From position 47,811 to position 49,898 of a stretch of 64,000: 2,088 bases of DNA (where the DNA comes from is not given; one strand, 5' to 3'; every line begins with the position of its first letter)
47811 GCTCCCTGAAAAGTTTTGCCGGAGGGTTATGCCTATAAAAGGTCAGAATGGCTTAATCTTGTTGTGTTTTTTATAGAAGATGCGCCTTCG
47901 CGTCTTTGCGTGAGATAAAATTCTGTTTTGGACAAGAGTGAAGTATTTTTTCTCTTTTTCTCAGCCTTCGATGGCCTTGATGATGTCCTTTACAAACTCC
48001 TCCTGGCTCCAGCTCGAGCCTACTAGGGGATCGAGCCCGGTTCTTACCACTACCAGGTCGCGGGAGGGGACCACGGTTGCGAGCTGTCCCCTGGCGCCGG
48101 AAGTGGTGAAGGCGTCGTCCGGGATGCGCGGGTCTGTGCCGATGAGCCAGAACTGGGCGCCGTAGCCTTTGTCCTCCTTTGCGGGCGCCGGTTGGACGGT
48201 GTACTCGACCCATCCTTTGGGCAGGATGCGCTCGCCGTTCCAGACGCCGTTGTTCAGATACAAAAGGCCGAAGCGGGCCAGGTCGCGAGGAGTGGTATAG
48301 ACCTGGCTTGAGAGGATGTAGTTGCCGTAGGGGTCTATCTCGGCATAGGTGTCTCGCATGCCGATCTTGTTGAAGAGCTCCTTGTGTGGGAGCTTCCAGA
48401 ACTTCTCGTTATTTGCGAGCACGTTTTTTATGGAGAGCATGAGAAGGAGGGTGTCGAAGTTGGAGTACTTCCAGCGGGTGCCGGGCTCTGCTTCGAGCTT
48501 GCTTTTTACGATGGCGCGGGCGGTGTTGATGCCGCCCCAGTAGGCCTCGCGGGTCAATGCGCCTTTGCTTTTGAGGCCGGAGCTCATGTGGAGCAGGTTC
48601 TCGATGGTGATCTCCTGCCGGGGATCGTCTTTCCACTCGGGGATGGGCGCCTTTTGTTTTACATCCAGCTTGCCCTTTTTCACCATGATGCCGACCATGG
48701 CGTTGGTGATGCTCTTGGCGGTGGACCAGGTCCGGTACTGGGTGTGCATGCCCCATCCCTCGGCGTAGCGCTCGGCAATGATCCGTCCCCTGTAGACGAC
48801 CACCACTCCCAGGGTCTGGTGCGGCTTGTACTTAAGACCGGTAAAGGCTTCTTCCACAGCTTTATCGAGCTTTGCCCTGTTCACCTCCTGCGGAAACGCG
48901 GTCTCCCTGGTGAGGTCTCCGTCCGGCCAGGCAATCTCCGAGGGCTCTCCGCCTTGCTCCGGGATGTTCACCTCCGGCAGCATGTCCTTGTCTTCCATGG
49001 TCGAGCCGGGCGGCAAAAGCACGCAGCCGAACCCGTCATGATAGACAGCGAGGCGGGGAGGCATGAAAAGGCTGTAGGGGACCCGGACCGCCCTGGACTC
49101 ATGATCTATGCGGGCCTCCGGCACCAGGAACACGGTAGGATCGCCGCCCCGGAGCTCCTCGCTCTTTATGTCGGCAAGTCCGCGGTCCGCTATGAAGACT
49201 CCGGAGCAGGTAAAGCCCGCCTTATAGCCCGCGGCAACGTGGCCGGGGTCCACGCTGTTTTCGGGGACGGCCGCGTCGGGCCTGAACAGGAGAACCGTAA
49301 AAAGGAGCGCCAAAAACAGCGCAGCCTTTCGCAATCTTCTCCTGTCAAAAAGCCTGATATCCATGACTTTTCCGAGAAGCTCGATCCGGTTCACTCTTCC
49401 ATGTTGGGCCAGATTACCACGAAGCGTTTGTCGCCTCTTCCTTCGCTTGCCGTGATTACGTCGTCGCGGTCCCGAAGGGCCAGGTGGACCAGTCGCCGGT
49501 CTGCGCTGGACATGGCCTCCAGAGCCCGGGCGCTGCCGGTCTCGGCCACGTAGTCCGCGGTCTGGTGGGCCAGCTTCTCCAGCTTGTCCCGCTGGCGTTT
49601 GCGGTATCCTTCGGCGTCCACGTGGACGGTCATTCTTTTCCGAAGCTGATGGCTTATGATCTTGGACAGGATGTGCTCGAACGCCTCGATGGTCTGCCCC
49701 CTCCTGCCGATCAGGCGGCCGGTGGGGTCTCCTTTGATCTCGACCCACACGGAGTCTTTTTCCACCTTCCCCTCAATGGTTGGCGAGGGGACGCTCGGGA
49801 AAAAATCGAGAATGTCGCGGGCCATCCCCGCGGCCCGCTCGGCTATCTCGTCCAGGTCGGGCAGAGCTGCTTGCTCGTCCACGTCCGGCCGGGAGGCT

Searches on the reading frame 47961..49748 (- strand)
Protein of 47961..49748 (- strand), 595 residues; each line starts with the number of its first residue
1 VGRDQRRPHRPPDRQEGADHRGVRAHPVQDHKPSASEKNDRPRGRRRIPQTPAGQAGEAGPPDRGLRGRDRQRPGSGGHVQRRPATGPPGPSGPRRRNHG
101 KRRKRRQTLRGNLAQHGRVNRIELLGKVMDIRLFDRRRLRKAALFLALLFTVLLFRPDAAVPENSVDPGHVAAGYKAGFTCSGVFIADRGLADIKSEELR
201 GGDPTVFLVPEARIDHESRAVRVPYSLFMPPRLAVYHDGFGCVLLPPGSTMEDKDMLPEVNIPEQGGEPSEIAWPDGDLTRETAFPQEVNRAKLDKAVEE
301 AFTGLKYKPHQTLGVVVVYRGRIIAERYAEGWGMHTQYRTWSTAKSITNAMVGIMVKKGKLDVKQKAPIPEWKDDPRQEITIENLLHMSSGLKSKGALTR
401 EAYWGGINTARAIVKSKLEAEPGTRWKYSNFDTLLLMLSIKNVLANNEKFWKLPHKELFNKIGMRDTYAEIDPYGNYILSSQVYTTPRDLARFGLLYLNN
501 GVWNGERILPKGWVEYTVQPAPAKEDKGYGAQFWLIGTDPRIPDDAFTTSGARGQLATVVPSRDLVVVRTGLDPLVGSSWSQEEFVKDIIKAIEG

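Call 63: search_protein_families(library=pfam, proteins=[window:47961-49748:-], max_evalue=0.00001)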
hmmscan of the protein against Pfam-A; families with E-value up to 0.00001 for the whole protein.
window:47961-49748:- (595 aa): 1 family
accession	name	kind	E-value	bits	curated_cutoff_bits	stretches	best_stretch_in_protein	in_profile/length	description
PF00144.29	Beta-lactamase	-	1.5e-26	93.8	27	1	313-568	17-305/329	Beta-lactamase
